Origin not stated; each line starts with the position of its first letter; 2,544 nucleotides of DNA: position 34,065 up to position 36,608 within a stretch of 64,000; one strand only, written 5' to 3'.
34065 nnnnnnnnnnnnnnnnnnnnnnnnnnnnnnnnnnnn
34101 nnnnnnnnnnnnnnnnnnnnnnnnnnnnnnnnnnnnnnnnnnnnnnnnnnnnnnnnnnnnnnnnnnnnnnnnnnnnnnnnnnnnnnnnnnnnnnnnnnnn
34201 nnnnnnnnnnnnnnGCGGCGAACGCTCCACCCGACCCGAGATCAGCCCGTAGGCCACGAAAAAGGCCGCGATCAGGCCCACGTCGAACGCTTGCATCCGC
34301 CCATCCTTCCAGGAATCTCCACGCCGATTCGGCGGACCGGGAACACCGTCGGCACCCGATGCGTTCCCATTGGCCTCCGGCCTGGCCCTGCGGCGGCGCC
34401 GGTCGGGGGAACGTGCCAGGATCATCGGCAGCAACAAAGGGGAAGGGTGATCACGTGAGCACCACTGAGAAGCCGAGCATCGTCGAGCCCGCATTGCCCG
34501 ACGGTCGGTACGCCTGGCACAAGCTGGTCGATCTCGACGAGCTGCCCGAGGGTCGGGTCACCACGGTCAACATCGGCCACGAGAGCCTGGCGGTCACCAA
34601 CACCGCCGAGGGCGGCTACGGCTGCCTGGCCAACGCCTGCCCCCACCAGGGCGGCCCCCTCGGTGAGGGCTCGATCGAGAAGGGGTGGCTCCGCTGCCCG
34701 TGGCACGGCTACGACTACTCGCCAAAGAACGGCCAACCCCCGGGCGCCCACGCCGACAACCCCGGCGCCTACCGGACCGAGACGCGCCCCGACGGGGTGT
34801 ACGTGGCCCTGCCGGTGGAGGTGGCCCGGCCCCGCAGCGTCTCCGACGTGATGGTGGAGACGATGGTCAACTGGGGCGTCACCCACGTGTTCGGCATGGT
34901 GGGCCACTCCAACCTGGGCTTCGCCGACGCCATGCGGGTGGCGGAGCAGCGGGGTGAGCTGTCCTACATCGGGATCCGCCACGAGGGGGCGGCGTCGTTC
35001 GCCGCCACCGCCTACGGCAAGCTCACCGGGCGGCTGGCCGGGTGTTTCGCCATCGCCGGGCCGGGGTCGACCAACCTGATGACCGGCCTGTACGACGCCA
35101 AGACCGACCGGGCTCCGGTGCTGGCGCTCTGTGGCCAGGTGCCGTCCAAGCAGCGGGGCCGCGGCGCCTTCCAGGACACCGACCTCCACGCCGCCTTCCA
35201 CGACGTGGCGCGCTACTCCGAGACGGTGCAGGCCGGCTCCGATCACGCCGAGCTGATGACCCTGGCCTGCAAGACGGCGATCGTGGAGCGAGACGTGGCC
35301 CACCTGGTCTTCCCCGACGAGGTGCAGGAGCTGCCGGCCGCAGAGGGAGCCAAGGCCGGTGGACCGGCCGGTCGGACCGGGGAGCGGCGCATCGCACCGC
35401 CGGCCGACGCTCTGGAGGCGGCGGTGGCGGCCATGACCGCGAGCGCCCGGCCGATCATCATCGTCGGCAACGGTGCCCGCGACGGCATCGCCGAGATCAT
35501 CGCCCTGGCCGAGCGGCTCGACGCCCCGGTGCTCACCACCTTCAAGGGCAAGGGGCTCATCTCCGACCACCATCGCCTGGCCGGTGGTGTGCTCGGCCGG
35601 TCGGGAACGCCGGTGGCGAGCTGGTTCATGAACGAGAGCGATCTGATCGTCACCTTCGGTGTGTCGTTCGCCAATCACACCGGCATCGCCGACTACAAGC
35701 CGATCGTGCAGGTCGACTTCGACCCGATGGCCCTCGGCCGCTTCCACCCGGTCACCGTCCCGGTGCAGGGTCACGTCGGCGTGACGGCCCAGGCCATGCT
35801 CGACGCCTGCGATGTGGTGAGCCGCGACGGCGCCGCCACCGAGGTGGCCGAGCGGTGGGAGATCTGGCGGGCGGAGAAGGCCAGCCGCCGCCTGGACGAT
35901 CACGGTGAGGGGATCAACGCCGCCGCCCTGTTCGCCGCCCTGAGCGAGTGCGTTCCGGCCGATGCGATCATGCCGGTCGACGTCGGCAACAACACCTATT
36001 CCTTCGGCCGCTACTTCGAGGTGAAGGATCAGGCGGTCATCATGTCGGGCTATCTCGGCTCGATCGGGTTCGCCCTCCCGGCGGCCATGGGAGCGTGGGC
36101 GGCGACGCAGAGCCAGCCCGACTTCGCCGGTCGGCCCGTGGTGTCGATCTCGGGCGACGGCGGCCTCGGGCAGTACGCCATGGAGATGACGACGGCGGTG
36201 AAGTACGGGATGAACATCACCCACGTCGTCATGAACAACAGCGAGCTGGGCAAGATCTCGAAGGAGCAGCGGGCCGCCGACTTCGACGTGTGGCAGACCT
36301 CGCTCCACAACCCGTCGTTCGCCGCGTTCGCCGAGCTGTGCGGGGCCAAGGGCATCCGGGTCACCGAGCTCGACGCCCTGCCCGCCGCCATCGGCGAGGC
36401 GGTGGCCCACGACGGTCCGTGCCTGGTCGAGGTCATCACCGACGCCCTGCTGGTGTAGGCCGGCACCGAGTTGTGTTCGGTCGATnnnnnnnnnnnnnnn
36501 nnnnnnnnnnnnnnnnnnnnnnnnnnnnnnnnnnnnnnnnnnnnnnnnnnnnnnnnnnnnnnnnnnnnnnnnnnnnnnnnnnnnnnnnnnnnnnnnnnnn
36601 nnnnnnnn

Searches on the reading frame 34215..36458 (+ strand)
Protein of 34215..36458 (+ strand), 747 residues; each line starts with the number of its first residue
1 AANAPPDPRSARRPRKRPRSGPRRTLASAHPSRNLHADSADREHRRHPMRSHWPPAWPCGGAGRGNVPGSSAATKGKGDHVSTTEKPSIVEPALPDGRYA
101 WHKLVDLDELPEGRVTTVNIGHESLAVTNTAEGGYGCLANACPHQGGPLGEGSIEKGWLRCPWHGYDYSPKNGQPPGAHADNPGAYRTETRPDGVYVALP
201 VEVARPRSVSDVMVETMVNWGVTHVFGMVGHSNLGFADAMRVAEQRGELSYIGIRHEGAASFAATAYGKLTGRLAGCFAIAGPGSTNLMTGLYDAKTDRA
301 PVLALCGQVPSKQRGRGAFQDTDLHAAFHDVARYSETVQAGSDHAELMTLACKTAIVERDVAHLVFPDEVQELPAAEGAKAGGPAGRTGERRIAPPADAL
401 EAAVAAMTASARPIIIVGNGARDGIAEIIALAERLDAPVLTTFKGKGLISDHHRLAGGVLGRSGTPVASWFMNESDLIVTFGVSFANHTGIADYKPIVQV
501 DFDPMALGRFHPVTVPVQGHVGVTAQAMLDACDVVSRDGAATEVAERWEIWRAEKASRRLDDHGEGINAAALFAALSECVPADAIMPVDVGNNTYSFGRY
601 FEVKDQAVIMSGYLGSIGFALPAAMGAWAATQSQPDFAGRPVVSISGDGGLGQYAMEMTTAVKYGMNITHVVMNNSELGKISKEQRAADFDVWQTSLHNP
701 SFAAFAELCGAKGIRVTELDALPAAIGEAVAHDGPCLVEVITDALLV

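Call 21: search_protein_families(library=pfam, proteins=[window:34215-36458:+], max_evalue=0.001)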
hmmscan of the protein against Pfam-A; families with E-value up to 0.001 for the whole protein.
window:34215-36458:+ (747 aa): 4 families
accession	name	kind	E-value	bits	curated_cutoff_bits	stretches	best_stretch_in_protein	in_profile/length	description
PF02776.23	TPP_enzyme_N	-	7e-33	113.4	26.8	1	208-323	2-115/119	Thiamine pyrophosphate enzyme, N-terminal TPP binding domain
PF02775.26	TPP_enzyme_C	-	1.3e-32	113.1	21.9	1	589-740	1-151/151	Thiamine pyrophosphate enzyme, C-terminal TPP binding domain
PF00205.28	TPP_enzyme_M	-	4.7e-29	101.3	30.4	1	401-527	2-136/137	Thiamine pyrophosphate enzyme, central domain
PF00355.32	Rieske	-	1.8e-16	60.3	20.3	1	101-175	2-75/88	Rieske [2Fe-2S] domain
